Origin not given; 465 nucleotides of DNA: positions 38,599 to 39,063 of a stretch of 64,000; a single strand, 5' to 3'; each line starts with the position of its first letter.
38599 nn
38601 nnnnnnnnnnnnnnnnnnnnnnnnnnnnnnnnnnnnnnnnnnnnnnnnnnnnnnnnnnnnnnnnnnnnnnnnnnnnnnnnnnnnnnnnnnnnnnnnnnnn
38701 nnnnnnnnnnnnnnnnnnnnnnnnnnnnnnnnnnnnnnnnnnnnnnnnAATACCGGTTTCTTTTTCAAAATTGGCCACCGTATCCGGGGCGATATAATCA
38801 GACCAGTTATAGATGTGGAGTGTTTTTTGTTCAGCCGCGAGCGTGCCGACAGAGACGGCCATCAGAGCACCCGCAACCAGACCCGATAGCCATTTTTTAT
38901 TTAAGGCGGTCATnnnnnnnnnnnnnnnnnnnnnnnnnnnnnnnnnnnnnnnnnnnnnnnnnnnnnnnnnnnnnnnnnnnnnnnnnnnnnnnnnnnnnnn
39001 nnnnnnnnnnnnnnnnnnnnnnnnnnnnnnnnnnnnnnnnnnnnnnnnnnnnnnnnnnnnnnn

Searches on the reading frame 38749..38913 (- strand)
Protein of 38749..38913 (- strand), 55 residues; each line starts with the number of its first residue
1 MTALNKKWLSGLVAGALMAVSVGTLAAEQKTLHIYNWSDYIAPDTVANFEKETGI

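Call 11: find_encoding_contigs(protein=window:38749-38913:-, flank=5000, max_places=10)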
Protein seq(55 aa) (55 aa): 21 contigs read that carry it; 3 places shown.
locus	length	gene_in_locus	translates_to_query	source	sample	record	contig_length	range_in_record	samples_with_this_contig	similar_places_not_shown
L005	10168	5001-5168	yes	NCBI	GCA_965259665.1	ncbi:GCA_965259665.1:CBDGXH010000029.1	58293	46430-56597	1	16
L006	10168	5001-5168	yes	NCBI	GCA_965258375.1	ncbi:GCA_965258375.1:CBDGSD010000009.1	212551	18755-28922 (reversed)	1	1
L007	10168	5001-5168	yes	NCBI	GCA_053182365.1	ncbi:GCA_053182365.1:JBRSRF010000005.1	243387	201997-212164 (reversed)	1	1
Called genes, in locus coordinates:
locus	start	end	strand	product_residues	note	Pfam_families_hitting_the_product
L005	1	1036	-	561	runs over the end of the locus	PF06826:Asp-Al_Ex, PF02080:TrkA_C, PF06826:Asp-Al_Ex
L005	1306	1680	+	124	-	PF11045:YbjM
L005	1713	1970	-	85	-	PF00462:Glutaredoxin, PF05768:Glrx-like (weak)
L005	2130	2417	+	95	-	PF07214:DUF1418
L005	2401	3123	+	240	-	PF00881:Nitroreductase, PF28600:Nitroreductase_C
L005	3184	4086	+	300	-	PF18030:Rimk_N, PF14397:ATPgrasp_ST (faint), PF02655:ATP-grasp_3, PF02955:GSH-S_ATP, PF08443:RimK, PF07478:Dala_Dala_lig_C (weak)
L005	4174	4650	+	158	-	PF10722:YbjN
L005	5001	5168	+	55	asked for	-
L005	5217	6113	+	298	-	PF01547:SBP_bac_1, PF13343:SBP_bac_6, PF13416:SBP_bac_8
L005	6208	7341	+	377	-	PF00005:ABC_tran, PF13304:AAA_21 (faint), PF08402:TOBE_2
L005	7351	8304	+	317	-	PF00528:BPD_transp_1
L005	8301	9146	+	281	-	PF00528:BPD_transp_1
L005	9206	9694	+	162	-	PF10767:YbjO_DH-like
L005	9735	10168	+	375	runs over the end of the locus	PF05958:tRNA_U5-meth_tr, PF05175:MTS (faint), PF13847:Methyltransf_31 (weak)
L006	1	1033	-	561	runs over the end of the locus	PF06826:Asp-Al_Ex, PF02080:TrkA_C, PF06826:Asp-Al_Ex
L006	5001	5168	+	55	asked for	-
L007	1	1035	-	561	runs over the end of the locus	PF06826:Asp-Al_Ex, PF02080:TrkA_C, PF06826:Asp-Al_Ex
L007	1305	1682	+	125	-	PF11045:YbjM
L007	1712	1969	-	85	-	PF00462:Glutaredoxin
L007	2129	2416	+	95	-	PF07214:DUF1418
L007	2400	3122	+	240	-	PF00881:Nitroreductase, PF28600:Nitroreductase_C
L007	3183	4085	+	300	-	PF18030:Rimk_N, PF14397:ATPgrasp_ST (faint), PF02655:ATP-grasp_3, PF02955:GSH-S_ATP, PF08443:RimK, PF07478:Dala_Dala_lig_C (weak)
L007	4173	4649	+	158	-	PF10722:YbjN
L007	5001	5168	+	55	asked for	-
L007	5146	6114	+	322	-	PF01547:SBP_bac_1, PF13416:SBP_bac_8, PF13343:SBP_bac_6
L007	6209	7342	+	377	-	PF00005:ABC_tran, PF13304:AAA_21 (faint), PF08402:TOBE_2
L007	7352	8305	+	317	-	PF00528:BPD_transp_1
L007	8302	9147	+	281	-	PF00528:BPD_transp_1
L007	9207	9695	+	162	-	PF10767:YbjO_DH-like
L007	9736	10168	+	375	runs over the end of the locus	PF05958:tRNA_U5-meth_tr, PF05175:MTS (faint), PF13847:Methyltransf_31 (weak)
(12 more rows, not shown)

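Call 19: find_encoding_contigs(protein=P0016, flank=10000, max_places=10)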
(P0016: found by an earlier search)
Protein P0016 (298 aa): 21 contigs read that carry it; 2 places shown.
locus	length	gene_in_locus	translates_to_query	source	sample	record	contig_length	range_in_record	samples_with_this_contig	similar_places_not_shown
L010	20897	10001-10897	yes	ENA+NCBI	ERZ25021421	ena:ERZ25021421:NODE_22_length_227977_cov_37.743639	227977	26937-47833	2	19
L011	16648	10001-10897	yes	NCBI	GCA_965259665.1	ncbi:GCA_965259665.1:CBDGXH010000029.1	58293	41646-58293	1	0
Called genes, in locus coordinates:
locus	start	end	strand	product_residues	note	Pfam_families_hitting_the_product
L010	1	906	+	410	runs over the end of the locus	PF07690:MFS_1, PF00083:Sugar_tr (weak)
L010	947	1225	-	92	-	-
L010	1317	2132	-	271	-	PF00702:Hydrolase, PF08282:Hydrolase_3, PF12710:HAD (faint), PF05116:S6PP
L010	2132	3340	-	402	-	PF07690:MFS_1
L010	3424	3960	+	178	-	PF00440:TetR_N, PF13977:TetR_C_6 (faint), PF17940:TetR_C_31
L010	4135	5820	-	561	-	PF06826:Asp-Al_Ex, PF02080:TrkA_C, PF06826:Asp-Al_Ex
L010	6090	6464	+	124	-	PF11045:YbjM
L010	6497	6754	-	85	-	PF00462:Glutaredoxin, PF05768:Glrx-like (weak)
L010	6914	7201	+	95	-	PF07214:DUF1418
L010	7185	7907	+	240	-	PF00881:Nitroreductase, PF28600:Nitroreductase_C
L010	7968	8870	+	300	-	PF18030:Rimk_N, PF14397:ATPgrasp_ST (faint), PF02655:ATP-grasp_3, PF02955:GSH-S_ATP, PF08443:RimK, PF07478:Dala_Dala_lig_C (weak)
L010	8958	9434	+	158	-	PF10722:YbjN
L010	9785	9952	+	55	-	-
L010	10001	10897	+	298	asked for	PF01547:SBP_bac_1, PF13343:SBP_bac_6, PF13416:SBP_bac_8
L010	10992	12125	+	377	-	PF00005:ABC_tran, PF13304:AAA_21 (faint), PF08402:TOBE_2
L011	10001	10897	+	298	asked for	PF01547:SBP_bac_1, PF13343:SBP_bac_6, PF13416:SBP_bac_8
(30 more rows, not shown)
